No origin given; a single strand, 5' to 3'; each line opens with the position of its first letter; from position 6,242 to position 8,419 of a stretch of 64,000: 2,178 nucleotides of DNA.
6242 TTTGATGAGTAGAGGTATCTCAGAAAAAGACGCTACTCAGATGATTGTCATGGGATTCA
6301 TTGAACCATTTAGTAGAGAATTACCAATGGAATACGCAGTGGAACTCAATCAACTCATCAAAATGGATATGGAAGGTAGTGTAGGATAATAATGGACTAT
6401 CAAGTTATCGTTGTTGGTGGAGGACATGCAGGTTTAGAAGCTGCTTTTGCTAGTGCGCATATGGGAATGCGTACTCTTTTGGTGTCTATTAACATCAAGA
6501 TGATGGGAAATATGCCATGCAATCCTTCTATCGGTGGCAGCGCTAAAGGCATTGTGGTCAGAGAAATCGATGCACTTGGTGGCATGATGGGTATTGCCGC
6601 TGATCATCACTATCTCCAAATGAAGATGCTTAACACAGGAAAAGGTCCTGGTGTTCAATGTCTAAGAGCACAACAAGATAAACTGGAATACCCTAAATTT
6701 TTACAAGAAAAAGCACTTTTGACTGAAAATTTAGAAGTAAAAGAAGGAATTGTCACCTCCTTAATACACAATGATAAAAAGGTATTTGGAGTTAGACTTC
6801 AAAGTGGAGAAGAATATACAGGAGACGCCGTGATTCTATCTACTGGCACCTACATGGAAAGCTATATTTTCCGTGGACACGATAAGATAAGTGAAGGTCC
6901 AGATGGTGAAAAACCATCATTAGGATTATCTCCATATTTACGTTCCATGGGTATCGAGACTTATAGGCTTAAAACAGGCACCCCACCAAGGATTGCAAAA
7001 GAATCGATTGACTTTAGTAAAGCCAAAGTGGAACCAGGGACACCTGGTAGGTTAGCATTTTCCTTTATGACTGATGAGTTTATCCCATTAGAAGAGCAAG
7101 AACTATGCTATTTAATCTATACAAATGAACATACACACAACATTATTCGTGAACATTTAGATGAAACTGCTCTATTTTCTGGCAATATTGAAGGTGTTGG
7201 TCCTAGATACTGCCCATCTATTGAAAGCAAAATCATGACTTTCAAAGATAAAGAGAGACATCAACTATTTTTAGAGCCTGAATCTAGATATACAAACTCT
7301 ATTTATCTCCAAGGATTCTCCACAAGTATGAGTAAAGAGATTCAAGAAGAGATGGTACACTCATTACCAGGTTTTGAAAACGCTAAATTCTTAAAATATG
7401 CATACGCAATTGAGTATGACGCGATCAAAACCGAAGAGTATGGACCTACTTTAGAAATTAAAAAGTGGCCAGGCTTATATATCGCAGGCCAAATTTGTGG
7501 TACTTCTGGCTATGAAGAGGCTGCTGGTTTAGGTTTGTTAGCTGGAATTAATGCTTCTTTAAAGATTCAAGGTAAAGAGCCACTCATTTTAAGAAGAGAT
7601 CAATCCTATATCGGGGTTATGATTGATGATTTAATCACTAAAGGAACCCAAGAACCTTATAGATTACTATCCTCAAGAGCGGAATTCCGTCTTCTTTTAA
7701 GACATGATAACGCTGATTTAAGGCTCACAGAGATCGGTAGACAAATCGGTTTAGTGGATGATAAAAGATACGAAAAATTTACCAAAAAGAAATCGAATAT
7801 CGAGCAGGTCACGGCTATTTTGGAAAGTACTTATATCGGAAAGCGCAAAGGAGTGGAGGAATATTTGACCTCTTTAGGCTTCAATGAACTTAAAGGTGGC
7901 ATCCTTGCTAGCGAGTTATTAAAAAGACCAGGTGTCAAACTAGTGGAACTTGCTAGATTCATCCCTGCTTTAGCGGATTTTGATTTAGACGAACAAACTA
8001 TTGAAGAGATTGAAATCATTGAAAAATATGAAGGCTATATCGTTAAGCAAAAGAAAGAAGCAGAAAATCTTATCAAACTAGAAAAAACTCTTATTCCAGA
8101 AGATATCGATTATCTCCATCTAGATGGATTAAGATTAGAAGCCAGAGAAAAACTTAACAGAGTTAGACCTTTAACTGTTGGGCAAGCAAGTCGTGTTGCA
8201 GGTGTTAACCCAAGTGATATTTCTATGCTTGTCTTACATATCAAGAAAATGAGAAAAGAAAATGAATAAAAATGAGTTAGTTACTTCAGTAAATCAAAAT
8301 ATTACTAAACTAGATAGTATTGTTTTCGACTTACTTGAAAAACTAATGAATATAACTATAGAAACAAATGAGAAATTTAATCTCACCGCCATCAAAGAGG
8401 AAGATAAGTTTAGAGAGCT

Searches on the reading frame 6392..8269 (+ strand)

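Call 80: search_protein_families(library=pfam, proteins=[window:6392-8269:+], max_evalue=0.00001)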
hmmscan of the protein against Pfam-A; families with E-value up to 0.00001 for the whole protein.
window:6392-8269:+ (625 aa): 4 families
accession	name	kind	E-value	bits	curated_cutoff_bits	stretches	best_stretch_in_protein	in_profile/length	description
PF01134.28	GIDA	-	1.8e-148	495.2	22.1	1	4-396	1-391/391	Glucose inhibited division protein A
PF13932.14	SAM_GIDA_C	-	9.2e-23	80.3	27.1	1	560-613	3-56/57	tRNA modifying enzyme MnmG/GidA C-terminal helical bundle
PF21680.2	GIDA_C_1st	-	3.8e-20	72.9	24.7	1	457-554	1-96/96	tRNA modifying enzyme MnmG/GidA C-terminal helical domain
PF07992.20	Pyr_redox_2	-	7.9e-08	32.5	26.1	1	3-153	1-109/291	Pyridine nucleotide-disulphide oxidoreductase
